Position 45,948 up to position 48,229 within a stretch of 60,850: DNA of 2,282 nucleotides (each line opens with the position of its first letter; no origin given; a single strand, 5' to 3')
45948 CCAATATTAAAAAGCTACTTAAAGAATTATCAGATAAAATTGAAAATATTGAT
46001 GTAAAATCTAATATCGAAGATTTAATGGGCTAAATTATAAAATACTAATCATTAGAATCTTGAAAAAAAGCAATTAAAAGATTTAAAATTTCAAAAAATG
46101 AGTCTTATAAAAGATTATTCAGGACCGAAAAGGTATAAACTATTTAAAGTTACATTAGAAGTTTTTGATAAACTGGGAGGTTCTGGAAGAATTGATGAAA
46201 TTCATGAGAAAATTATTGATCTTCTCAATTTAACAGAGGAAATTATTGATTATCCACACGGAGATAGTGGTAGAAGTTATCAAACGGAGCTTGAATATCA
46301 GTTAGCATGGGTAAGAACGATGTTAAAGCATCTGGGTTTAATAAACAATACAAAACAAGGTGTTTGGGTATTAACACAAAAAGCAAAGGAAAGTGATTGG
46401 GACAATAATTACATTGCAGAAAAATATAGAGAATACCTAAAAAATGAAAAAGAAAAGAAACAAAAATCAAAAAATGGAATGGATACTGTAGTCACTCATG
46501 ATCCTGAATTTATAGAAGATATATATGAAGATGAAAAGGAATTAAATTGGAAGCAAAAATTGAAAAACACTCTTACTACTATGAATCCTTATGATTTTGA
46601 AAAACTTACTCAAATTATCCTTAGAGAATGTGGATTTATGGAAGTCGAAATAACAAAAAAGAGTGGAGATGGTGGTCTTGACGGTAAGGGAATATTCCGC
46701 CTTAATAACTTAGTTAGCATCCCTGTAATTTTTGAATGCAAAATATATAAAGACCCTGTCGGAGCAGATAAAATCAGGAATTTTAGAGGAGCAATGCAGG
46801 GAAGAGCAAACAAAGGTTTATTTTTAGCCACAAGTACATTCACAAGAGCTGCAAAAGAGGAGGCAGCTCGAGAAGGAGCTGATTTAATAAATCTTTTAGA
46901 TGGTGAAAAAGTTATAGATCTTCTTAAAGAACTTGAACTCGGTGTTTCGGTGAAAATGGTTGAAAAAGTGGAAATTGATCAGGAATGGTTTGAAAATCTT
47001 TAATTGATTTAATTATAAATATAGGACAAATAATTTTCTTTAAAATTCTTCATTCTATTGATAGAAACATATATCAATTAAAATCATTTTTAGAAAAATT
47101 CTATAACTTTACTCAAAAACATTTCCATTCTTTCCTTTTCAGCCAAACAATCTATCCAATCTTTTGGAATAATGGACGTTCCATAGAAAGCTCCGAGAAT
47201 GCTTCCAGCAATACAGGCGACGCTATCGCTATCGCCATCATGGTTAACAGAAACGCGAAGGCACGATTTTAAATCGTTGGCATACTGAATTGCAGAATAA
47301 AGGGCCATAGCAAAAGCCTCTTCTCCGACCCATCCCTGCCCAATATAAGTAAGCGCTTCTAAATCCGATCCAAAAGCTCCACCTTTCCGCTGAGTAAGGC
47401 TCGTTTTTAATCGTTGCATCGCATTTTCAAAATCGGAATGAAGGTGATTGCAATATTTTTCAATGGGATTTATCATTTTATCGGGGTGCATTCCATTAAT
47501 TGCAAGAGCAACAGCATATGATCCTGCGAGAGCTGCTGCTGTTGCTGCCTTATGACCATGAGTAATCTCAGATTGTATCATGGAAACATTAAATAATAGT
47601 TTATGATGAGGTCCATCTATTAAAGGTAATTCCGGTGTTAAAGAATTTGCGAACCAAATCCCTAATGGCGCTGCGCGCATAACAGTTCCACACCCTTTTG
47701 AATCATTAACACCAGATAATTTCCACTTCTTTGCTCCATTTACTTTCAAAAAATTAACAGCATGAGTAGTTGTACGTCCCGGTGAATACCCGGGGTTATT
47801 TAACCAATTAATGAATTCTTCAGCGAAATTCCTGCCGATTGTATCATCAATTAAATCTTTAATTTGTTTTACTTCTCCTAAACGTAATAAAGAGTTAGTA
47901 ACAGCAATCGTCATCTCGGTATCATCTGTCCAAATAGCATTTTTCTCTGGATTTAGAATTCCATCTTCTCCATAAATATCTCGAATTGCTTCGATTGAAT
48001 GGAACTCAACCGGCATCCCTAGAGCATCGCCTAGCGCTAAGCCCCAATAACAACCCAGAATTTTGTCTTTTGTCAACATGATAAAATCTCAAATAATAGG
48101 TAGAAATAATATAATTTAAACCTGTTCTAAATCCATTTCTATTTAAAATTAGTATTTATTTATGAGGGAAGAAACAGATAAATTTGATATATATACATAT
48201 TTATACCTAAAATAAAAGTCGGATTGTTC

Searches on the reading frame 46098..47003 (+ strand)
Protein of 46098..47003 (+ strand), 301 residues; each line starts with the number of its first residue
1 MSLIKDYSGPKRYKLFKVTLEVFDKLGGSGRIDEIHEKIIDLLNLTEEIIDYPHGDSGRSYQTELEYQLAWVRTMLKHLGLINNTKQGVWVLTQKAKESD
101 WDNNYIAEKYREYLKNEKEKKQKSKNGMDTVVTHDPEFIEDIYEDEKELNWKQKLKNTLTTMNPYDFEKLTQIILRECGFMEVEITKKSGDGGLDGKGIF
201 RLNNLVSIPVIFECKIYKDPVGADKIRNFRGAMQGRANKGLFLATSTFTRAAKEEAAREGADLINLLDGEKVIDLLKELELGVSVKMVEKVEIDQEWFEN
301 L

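Call 68: search_protein_families(library=pfam, proteins=[window:46098-47003:+], max_evalue=0.0001)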
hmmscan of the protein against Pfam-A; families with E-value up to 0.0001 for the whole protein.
window:46098-47003:+ (301 aa): 3 families
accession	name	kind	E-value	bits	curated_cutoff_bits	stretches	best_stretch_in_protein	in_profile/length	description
PF04471.18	Mrr_cat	-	2.3e-26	92.6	21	1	160-276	2-115/115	Restriction endonuclease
PF14338.12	Mrr_N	-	2e-12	47.5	29.5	1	14-98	3-83/87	Mrr N-terminal domain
PF22722.2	NA-iREase1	-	1.6e-06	28.5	27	1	214-274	45-106/106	NACHT-associated inactive Restriction Endonuclease 1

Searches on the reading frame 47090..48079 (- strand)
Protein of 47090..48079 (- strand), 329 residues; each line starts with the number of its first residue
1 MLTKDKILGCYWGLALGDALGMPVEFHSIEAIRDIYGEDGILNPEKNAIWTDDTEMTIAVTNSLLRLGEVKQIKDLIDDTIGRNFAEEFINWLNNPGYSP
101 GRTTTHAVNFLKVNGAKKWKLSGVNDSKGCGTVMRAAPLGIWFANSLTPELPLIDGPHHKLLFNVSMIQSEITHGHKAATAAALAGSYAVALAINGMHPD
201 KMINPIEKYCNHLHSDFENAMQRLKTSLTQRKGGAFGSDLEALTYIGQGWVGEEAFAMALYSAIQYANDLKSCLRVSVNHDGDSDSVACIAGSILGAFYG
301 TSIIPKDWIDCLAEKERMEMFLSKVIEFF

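Call 68: search_protein_families(library=pfam, proteins=[window:47090-48079:-], max_evalue=0.0001)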
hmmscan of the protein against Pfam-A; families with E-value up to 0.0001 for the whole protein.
window:47090-48079:- (329 aa): 1 family
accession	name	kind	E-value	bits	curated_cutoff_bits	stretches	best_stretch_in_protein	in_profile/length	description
PF03747.19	ADP_ribosyl_GH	-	7.2e-64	216.7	26.2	1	9-307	1-287/287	ADP-ribosylglycohydrolase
